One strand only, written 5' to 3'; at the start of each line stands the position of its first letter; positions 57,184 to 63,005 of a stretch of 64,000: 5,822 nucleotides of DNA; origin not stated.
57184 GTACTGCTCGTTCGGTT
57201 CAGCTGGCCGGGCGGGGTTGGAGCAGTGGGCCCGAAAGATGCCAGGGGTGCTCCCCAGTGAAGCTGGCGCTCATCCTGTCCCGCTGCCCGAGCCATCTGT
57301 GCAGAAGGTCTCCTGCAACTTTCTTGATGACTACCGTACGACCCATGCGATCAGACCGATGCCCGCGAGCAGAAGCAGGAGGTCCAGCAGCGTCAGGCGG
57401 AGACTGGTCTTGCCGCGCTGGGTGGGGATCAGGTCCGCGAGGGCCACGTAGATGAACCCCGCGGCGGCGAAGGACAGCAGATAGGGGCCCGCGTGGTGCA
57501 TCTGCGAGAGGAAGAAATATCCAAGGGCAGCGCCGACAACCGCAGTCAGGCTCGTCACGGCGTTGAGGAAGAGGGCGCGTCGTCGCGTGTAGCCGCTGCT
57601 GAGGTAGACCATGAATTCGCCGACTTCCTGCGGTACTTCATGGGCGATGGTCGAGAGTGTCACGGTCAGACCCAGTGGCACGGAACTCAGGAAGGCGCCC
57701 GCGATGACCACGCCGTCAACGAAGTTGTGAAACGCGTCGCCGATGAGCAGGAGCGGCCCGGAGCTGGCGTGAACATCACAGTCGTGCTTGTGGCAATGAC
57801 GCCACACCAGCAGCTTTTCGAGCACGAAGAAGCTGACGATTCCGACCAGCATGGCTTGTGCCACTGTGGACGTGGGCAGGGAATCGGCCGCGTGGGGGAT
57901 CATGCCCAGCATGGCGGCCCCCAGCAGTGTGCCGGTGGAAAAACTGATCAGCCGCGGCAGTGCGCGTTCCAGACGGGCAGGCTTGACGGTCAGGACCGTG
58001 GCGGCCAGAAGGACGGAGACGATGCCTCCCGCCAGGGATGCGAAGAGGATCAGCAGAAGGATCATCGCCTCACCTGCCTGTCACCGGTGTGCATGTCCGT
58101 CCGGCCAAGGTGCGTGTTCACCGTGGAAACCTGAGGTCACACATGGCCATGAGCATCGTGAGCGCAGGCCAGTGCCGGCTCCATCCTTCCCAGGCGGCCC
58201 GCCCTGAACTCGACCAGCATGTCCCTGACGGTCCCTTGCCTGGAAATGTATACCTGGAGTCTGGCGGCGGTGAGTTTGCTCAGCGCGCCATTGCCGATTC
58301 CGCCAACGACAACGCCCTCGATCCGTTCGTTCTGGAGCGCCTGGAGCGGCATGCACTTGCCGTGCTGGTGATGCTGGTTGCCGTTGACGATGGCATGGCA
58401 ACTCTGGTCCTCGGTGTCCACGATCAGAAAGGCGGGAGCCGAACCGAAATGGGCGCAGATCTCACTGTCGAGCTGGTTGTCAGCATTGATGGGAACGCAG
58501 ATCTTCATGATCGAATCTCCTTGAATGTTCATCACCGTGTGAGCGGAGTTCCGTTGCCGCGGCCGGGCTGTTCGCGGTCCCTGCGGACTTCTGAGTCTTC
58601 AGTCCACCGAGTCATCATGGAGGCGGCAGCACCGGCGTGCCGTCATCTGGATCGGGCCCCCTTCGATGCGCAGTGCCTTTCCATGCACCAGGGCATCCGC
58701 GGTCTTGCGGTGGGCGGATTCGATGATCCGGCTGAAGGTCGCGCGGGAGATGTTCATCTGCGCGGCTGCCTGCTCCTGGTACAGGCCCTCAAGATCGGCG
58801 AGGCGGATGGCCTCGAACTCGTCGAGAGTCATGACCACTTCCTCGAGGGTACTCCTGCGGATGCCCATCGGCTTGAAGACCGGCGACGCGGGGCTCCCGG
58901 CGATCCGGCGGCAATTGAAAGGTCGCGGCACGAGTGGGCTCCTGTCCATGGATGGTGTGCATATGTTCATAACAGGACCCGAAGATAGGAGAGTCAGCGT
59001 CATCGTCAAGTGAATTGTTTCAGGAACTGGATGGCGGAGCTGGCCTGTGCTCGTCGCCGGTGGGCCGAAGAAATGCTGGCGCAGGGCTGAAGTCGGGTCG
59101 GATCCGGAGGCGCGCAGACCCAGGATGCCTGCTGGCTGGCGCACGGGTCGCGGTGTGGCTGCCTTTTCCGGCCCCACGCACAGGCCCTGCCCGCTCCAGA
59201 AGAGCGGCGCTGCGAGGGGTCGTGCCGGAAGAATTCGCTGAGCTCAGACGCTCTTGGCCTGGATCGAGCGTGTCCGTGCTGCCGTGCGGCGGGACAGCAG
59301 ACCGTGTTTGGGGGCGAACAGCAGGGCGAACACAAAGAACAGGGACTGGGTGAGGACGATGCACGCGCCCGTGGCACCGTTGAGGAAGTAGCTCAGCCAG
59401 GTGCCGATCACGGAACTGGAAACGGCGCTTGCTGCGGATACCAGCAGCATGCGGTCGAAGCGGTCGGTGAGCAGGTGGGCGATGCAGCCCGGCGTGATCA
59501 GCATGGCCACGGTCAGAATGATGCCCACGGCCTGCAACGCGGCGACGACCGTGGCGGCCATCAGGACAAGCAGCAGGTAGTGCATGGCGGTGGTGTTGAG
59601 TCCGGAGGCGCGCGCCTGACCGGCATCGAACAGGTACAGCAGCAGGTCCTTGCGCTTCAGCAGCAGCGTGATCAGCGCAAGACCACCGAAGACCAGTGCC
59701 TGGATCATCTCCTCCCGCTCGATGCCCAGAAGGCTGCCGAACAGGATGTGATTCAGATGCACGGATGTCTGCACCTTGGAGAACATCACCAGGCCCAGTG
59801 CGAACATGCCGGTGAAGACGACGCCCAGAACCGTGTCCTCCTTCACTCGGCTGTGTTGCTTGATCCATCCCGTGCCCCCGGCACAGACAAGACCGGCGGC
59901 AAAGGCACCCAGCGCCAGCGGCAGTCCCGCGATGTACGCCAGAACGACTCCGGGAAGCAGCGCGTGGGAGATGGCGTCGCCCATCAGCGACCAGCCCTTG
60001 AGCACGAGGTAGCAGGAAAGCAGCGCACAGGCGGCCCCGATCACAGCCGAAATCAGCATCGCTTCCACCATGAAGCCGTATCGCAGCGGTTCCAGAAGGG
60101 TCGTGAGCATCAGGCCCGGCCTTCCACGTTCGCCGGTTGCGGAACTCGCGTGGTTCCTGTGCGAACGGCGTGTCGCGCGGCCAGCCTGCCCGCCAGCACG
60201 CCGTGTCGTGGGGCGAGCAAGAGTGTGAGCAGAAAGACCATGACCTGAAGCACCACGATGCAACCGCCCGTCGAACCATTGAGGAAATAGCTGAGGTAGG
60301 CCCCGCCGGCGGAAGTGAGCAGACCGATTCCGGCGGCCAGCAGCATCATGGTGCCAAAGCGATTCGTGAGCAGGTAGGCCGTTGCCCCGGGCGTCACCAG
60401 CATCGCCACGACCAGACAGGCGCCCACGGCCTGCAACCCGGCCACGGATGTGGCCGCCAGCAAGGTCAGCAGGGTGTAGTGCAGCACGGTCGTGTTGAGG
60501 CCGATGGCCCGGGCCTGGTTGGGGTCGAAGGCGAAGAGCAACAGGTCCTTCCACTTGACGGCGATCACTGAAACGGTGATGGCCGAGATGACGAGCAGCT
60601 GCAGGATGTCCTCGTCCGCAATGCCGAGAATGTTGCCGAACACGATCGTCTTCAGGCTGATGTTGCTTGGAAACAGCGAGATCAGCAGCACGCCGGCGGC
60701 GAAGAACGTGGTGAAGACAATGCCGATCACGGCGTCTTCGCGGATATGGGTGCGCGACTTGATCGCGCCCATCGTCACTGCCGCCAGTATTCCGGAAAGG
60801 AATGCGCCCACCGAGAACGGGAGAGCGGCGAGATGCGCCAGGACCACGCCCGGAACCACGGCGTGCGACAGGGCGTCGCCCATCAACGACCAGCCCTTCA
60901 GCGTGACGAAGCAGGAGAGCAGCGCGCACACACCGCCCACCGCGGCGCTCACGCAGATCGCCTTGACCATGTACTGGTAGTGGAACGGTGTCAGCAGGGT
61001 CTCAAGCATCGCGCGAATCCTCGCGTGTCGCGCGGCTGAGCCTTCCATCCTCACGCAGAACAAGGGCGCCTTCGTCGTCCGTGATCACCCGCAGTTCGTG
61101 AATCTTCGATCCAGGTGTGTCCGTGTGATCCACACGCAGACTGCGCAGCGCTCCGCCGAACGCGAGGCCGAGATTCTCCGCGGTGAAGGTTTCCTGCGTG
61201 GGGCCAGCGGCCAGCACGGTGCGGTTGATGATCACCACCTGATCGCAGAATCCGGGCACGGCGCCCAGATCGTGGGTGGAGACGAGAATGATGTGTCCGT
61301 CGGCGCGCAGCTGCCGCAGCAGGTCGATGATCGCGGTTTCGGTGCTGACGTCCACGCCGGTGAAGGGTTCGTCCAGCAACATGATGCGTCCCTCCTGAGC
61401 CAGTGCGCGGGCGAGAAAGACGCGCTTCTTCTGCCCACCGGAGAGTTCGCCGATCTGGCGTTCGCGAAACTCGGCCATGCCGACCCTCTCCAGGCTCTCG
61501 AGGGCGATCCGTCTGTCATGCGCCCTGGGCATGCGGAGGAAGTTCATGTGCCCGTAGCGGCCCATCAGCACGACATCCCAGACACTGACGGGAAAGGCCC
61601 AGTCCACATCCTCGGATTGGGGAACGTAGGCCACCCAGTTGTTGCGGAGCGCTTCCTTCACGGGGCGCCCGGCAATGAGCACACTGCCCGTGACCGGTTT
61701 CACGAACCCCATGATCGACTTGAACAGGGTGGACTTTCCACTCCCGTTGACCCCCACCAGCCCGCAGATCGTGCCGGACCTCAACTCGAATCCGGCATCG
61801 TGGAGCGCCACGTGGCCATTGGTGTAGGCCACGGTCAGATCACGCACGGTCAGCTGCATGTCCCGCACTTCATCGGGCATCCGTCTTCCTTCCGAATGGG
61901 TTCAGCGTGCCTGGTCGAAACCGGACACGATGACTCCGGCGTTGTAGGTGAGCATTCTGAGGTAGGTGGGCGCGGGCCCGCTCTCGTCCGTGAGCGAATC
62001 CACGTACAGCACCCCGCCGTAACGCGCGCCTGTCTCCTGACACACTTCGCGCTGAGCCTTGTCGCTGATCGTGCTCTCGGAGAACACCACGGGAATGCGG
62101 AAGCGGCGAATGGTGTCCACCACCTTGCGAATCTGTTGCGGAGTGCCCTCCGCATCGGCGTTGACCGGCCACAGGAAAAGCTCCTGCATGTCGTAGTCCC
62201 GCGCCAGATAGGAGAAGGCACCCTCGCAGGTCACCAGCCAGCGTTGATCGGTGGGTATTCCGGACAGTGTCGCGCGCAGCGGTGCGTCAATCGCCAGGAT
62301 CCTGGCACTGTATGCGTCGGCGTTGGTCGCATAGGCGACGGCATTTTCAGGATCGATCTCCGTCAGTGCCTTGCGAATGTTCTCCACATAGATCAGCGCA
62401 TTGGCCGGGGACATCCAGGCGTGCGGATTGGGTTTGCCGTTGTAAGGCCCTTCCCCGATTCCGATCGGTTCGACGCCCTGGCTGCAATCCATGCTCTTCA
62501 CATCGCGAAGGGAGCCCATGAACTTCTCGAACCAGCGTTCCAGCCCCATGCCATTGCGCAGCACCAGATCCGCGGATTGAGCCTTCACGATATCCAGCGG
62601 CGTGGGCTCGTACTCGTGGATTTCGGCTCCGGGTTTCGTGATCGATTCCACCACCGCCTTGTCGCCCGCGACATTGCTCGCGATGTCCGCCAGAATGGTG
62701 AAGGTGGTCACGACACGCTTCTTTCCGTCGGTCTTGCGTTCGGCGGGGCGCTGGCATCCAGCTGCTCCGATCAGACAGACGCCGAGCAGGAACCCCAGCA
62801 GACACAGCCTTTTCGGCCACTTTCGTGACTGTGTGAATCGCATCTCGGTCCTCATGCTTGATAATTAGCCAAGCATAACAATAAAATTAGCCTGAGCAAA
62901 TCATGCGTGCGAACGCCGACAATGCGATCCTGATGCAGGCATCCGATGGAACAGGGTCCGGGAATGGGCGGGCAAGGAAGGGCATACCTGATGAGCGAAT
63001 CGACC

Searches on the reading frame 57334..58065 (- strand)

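Call 17: search_protein_families(library=pfam, proteins=[window:57334-58065:-], max_evalue=0.001)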
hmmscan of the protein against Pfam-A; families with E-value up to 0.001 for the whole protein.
window:57334-58065:- (244 aa): 1 family
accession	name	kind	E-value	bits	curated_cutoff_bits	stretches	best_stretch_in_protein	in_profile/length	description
PF02535.28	Zip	-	8.7e-31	107.8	35.1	2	95-240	170-320/323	ZIP Zinc transporter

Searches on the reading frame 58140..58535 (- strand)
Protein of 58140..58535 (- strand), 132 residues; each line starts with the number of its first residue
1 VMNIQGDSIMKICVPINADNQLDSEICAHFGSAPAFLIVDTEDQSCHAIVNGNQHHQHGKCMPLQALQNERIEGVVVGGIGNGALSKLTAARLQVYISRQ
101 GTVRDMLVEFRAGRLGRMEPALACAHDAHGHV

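Call 80: search_protein_families(library=pfam, proteins=[window:58140-58535:-], max_evalue=0.001)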
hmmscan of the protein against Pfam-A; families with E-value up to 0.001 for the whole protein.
window:58140-58535:- (132 aa): 1 family
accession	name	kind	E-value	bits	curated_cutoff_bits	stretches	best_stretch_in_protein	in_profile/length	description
PF02579.22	Nitro_FeMo-Co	-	1.3e-18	67.6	26.3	1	23-111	2-93/94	Dinitrogenase iron-molybdenum cofactor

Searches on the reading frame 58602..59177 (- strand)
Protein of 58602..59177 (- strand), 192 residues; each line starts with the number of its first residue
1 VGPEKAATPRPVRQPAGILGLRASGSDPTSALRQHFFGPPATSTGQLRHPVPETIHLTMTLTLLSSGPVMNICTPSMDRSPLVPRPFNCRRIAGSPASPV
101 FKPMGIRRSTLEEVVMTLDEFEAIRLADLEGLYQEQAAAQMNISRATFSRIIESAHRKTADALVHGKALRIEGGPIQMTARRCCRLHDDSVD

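Call 80: search_protein_families(library=pfam, proteins=[window:58602-59177:-], max_evalue=0.001)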
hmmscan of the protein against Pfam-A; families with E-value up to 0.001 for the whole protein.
window:58602-59177:- (192 aa): 2 families
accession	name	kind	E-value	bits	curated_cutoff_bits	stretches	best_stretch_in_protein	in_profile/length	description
PF02001.22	DUF134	-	1.2e-22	80.7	27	1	85-177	6-96/98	Protein of unknown function DUF134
PF13551.12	HTH_29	-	2.5e-05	24.7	28.1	1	130-167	10-48/64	Winged helix-turn helix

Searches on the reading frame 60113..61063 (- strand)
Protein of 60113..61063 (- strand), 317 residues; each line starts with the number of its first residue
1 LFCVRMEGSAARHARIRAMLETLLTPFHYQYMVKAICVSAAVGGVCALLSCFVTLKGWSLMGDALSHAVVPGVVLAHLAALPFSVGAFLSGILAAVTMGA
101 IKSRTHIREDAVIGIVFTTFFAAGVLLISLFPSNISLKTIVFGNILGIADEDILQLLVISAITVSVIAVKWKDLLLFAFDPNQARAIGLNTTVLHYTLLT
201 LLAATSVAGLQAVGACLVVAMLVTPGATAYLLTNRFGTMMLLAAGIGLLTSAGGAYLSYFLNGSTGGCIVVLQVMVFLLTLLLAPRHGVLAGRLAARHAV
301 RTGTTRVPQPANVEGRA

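Call 17: search_protein_families(library=pfam, proteins=[window:60113-61063:-], max_evalue=0.001)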
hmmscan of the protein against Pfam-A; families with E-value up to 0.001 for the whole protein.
window:60113-61063:- (317 aa): 2 families
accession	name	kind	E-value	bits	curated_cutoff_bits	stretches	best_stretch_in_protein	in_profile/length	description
PF00950.22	ABC-3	-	7.6e-82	275.1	20.1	1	29-282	2-256/258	ABC 3 transport family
PF01032.23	FecCD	-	0.00039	20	26.5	1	76-282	95-309/311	FecCD transport family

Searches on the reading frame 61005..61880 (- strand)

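Call 17: search_protein_families(library=pfam, proteins=[window:61005-61880:-], max_evalue=0.001)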
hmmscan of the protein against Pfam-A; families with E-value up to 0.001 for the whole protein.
window:61005-61880:- (292 aa): 4 families
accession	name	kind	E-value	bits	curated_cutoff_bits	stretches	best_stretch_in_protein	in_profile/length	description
PF00005.33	ABC_tran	-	5.7e-29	101.9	25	1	26-173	1-136/137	ABC transporter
PF13304.12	AAA_21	-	8.3e-10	39.6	27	1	140-206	232-301/304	AAA domain, putative AbiEii toxin, Type IV TA system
PF02463.25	SMC_N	-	8.1e-05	22.6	40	0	38-56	26-44/220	RecF/RecN/SMC N terminal domain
PF13558.12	SbcC_Walker_B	-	0.00035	21.2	27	0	134-190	21-90/90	SbcC/RAD50-like, Walker B motif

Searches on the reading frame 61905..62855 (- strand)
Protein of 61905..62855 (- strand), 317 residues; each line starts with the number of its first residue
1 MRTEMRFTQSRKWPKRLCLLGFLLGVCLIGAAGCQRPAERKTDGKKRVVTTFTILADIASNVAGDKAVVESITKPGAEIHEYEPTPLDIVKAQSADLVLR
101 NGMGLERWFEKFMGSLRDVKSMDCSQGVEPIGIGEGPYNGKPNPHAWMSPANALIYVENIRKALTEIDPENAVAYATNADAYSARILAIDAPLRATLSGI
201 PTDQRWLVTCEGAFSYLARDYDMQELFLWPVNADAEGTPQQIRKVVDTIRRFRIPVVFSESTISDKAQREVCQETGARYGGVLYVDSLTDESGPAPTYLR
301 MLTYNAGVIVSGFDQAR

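Call 17: search_protein_families(library=pfam, proteins=[window:61905-62855:-], max_evalue=0.001)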
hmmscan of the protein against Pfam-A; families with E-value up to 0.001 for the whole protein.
window:61905-62855:- (317 aa): 1 family
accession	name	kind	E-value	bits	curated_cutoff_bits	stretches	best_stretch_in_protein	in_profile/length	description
PF01297.22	ZnuA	-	9.1e-84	281.5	29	1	48-311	1-262/263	Zinc-uptake complex component A periplasmic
